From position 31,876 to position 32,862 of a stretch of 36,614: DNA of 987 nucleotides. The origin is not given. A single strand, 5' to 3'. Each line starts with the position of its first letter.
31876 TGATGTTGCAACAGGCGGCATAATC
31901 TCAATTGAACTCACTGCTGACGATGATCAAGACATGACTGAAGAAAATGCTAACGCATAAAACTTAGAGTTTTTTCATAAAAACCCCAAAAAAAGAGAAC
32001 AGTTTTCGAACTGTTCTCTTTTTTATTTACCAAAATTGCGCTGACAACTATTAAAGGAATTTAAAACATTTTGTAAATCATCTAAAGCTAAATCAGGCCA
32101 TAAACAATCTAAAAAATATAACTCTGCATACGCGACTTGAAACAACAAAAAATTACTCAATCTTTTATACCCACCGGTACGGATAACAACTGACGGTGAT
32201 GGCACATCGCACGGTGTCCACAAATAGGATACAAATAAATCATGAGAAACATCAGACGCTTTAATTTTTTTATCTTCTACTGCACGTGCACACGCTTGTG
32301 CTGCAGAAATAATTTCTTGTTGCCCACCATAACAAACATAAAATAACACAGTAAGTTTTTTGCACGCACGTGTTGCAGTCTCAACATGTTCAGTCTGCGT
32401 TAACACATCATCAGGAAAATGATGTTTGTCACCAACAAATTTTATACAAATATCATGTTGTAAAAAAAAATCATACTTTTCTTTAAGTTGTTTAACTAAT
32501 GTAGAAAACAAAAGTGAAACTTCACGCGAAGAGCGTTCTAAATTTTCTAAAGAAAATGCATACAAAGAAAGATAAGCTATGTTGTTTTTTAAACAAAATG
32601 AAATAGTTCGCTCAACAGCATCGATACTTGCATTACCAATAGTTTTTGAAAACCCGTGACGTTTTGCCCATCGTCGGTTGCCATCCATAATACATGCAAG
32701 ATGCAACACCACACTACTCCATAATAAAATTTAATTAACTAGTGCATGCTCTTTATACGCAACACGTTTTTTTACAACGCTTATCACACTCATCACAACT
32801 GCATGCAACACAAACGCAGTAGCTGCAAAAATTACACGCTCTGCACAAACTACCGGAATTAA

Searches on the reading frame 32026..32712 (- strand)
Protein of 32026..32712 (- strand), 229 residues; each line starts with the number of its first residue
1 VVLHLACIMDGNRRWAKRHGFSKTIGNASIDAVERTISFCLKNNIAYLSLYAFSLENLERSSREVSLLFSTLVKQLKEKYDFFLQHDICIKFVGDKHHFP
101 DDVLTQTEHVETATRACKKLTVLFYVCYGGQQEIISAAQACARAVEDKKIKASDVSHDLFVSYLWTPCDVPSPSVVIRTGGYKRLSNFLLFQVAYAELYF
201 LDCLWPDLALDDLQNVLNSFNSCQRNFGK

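Call 28: search_protein_families(library=pfam, proteins=[window:32026-32712:-], max_evalue=0.001)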
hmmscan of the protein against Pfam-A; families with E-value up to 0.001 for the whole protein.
window:32026-32712:- (229 aa): 1 family
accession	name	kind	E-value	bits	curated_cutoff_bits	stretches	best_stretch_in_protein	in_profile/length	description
PF01255.24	Prenyltransf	-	2.4e-62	210.8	27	1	8-228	1-219/219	Putative undecaprenyl diphosphate synthase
